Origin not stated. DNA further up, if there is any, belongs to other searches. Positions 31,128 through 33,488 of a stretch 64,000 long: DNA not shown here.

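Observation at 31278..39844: Six-gene operon with three tandem Rieske oxygenase paralogues and two tandem StcD/DgcA-like flavin/Fe-S demethylase paralogues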

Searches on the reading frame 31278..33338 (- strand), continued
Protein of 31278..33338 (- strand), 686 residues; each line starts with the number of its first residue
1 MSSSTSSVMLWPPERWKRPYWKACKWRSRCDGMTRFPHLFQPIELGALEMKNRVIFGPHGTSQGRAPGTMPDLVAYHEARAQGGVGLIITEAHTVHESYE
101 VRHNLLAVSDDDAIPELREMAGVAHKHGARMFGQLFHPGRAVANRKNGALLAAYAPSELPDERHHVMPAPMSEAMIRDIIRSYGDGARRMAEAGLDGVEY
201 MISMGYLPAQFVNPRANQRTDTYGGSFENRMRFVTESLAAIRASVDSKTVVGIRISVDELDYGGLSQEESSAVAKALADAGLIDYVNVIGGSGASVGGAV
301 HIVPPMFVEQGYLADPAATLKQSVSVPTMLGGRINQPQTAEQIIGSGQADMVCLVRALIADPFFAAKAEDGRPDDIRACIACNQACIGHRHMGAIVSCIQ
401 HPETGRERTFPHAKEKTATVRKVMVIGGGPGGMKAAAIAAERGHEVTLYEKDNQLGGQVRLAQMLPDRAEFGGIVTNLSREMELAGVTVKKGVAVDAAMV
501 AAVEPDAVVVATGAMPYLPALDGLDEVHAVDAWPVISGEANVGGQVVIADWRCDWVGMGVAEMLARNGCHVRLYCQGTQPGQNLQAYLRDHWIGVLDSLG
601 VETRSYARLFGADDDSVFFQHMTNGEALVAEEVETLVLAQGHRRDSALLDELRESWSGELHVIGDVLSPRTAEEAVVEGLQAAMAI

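Call 40: search_solved_structures(query=window:31278-33242:-, max_evalue=1e-45, show_alignments=5)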
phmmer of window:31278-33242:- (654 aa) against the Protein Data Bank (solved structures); distinct sequences matched with E-value up to 1e-45: 11.
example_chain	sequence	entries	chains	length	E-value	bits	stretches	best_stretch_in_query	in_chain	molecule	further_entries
1ps9_A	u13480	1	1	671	5.1e-79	269.9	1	4-536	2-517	2,4-dienoyl-CoA reductase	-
6qkg_A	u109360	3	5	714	1.4e-74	255.2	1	4-650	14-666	NCR A | NCR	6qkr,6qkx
6l6j_A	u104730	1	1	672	2.4e-58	201.5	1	3-652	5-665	Oxidored_FMN domain-containing protein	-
1djq_A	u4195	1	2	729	1.2e-55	192.7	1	6-539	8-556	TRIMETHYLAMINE DEHYDROGENASE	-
1djn_A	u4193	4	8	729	2.9e-55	191.4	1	6-539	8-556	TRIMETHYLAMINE DEHYDROGENASE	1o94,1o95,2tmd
3k30_A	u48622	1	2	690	4e-51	177.7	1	5-549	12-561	Histamine dehydrogenase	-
6de6_A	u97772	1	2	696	4.8e-47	164.2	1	3-447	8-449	Histamine dehydrogenase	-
8uaj_A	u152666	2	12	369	2.4e-46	161.9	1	6-336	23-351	NADPH dehydrogenase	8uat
5ogt_A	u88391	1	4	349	2.8e-46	161.7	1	7-336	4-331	Chromate reductase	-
3hf3_A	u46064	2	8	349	2.8e-46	161.7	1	7-336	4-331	Chromate reductase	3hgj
5nux_A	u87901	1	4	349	3.9e-46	161.2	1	7-336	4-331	Chromate reductase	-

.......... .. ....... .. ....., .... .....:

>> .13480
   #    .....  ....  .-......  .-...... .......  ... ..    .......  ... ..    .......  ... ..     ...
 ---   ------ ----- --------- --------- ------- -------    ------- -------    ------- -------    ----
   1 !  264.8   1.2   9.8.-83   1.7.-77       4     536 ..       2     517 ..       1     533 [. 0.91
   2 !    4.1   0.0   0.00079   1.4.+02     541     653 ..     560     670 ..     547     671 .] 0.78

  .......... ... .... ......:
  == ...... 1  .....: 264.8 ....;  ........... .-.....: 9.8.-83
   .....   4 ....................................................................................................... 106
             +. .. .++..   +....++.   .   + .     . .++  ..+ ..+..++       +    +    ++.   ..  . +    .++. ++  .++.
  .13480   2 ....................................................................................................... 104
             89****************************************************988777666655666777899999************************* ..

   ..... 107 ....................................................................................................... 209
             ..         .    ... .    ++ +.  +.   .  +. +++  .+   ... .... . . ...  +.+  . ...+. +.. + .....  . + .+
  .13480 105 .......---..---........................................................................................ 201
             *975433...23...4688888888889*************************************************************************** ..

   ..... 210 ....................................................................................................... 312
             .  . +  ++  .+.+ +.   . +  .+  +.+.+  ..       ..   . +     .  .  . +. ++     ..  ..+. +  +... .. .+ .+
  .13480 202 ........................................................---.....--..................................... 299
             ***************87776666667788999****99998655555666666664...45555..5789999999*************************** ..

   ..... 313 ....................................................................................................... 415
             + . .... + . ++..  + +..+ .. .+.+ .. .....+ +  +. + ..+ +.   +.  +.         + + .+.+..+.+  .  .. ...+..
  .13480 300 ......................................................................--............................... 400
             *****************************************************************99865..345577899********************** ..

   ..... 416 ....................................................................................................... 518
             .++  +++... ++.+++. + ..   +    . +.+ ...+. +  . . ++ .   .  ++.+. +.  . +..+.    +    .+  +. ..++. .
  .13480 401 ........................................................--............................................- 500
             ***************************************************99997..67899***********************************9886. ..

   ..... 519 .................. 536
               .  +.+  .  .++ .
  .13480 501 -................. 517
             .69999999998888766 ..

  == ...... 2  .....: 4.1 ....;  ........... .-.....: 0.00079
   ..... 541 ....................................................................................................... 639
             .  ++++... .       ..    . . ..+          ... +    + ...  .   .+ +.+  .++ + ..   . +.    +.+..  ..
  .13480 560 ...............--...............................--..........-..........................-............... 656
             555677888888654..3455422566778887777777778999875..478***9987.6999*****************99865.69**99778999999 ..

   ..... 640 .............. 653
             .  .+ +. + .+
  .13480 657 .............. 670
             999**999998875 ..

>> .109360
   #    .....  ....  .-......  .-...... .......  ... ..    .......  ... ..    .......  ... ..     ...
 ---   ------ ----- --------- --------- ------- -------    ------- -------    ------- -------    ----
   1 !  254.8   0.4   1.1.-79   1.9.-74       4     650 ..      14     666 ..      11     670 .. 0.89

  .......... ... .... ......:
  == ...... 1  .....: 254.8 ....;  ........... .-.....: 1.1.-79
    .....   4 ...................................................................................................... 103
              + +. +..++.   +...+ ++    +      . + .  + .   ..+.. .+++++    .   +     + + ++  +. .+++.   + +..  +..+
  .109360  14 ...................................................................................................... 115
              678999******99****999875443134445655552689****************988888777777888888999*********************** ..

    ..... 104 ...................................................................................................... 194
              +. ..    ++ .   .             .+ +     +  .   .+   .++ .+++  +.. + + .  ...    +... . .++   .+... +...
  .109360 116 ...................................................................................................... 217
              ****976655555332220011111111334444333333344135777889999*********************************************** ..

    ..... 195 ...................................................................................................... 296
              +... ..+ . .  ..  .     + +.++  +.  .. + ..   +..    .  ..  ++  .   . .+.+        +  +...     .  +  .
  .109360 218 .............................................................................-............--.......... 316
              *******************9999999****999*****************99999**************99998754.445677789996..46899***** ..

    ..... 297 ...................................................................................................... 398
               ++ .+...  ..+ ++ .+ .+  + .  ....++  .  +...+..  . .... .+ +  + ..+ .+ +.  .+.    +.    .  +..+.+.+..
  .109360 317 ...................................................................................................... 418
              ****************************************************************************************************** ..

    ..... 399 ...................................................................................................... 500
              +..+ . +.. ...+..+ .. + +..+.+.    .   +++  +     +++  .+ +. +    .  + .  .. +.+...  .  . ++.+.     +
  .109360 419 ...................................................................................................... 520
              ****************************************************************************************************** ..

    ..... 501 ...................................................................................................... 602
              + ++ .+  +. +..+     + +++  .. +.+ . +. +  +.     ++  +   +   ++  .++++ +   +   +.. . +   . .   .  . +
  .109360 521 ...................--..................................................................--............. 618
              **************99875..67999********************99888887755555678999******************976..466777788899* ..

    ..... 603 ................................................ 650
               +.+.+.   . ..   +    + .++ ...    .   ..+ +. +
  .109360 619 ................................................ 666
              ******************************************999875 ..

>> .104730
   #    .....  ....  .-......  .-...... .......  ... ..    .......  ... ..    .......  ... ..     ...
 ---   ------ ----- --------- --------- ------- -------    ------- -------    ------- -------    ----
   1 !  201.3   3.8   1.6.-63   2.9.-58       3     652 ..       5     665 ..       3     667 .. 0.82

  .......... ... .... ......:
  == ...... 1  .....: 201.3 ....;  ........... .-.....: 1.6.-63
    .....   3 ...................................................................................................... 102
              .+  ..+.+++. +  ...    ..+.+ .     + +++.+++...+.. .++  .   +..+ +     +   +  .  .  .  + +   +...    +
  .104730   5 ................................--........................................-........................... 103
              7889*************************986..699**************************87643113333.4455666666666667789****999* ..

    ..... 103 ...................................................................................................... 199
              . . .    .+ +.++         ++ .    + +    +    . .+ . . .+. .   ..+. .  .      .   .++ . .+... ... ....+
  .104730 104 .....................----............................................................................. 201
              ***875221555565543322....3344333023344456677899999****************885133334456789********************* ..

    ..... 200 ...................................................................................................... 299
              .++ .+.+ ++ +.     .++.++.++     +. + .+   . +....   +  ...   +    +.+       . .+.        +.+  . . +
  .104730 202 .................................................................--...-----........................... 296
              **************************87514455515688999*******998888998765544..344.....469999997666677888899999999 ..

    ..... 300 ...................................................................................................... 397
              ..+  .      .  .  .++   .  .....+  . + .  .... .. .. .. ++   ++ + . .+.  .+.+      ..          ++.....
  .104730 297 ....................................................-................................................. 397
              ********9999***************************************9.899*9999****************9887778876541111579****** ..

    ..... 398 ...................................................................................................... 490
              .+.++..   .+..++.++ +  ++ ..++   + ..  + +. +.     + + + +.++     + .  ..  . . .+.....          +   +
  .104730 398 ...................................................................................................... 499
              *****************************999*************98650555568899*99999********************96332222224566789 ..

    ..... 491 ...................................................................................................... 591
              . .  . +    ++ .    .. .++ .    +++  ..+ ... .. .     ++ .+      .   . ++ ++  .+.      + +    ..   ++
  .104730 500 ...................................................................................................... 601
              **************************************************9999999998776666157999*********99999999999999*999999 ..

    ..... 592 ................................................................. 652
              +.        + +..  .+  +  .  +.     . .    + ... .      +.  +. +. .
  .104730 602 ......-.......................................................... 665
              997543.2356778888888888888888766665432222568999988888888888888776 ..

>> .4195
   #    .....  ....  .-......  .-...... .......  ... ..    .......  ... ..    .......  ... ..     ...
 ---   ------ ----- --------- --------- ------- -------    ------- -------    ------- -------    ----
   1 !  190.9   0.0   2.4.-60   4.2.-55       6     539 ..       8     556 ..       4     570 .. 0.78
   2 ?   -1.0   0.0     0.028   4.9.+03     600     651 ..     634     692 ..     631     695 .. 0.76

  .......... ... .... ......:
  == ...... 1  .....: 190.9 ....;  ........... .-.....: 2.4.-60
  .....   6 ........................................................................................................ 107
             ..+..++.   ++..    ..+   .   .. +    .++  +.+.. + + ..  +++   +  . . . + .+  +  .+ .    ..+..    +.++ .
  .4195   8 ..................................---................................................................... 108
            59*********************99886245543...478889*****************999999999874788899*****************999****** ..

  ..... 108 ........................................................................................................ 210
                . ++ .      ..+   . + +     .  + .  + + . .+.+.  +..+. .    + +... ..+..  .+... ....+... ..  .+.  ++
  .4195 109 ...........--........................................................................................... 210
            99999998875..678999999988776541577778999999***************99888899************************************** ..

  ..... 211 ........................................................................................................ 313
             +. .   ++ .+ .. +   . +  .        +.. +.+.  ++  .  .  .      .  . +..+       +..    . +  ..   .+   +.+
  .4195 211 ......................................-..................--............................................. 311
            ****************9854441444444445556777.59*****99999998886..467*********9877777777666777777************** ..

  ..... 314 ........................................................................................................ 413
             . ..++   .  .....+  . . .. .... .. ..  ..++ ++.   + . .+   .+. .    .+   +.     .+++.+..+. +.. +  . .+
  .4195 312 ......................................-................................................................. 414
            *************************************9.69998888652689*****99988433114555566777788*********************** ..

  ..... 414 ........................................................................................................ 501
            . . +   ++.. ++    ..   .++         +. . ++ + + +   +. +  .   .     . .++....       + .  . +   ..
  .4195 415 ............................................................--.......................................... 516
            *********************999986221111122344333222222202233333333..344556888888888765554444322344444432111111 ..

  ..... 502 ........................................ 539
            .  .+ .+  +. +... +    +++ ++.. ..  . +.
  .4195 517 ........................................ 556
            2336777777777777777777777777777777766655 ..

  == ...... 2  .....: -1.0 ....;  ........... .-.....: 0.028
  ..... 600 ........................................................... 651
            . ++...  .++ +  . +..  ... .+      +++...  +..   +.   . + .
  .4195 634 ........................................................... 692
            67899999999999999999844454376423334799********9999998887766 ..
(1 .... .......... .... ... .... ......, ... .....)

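Call 57: find_homologous_proteins(query=window:31278-33242:-, max_evalue=1e-30)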
Query window:31278-33242:- (654 aa): 7490 proteins with E <= 1e-30 among 8000 candidates; the best 120 are listed.
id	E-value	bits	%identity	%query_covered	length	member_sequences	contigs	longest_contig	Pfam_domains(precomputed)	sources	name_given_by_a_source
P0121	0.0e+0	1466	100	100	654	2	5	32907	PF00724.27,PF13450.13,PF00890.31,PF07992.21,PF00070.34,PF03486.21,PF12831.14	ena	-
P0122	0.0e+0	1301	87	100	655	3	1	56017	PF00724.27,PF13450.13,PF00890.31,PF07992.21,PF00070.34,PF03486.21,PF12831.14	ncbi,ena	-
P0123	0.0e+0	1298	87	100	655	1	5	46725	PF00724.27,PF13450.13,PF00890.31,PF07992.21,PF00070.34,PF03486.21,PF12831.14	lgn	-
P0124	0.0e+0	1294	87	100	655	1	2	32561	PF00724.27,PF13450.13,PF00890.31,PF07992.21,PF00070.34,PF03486.21,PF12831.14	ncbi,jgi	jgi:2,4-dienoyl-CoA reductase-like NADH-dependent reductase (Old Yellow Enzyme family)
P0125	0.0e+0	1285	86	100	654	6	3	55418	PF00724.27,PF13450.13,PF00890.31,PF07992.21,PF03486.21,PF12831.14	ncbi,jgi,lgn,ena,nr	ncbi:MAG: FAD-dependent oxidoreductase [Alphaproteobacteria bacterium]|jgi:2,4-dienoyl-CoA reductase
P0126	0.0e+0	1271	85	100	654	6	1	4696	PF00724.27,PF13450.13,PF00890.31,PF07992.21,PF00070.34,PF03486.21,PF12831.14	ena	-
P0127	0.0e+0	1265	85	100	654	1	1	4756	PF00724.27,PF13450.13,PF00890.31,PF07992.21,PF00070.34,PF03486.21,PF12831.14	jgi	-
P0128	0.0e+0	1240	83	100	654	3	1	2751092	PF00724.27,PF13450.13,PF00890.31,PF07992.21,PF03486.21,PF12831.14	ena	-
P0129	0.0e+0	1233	82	100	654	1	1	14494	PF00724.27,PF13450.13,PF07992.21,PF03486.21,PF12831.14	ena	-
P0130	0.0e+0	1226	81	100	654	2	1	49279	PF00724.27,PF13450.13,PF00890.31,PF07992.21,PF03486.21,PF12831.14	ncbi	-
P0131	0.0e+0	1221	83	100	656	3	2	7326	PF00724.27,PF13450.13,PF00890.31,PF07992.21,PF00070.34,PF03486.21,PF12831.14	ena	-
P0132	0.0e+0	1160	79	100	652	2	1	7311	PF01266.31,PF00724.27,PF13450.13,PF00890.31,PF07992.21,PF00070.34,PF03486.21,PF12831.14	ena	-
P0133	0.0e+0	1114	76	100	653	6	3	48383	PF00724.27,PF13450.13,PF00890.31,PF07992.21,PF00070.34,PF03486.21,PF12831.14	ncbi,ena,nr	ncbi:MAG: FAD-dependent oxidoreductase [bacterium]|nr:FAD-dependent oxidoreductase [bacterium]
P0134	0.0e+0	1107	76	100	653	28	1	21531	PF00724.27,PF13450.13,PF00890.31,PF07992.21,PF00070.34,PF03486.21,PF12831.14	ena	-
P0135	0.0e+0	1102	74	100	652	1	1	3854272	PF00724.27,PF13450.13,PF00890.31,PF07992.21,PF03486.21,PF12831.14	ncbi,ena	-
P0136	0.0e+0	1095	72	100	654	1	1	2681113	PF00724.27,PF13450.13,PF00890.31,PF07992.21,PF00070.34,PF03486.21,PF12831.14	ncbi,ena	-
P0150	1.3e-237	809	57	100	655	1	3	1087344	PF00724.27,PF13450.13,PF07992.21,PF00070.34,PF12831.14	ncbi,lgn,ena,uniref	ncbi:FAD-dependent oxidoreductase [Rhodospirillaceae bacterium SYSU D60014]|uniref:oxidoreductase n=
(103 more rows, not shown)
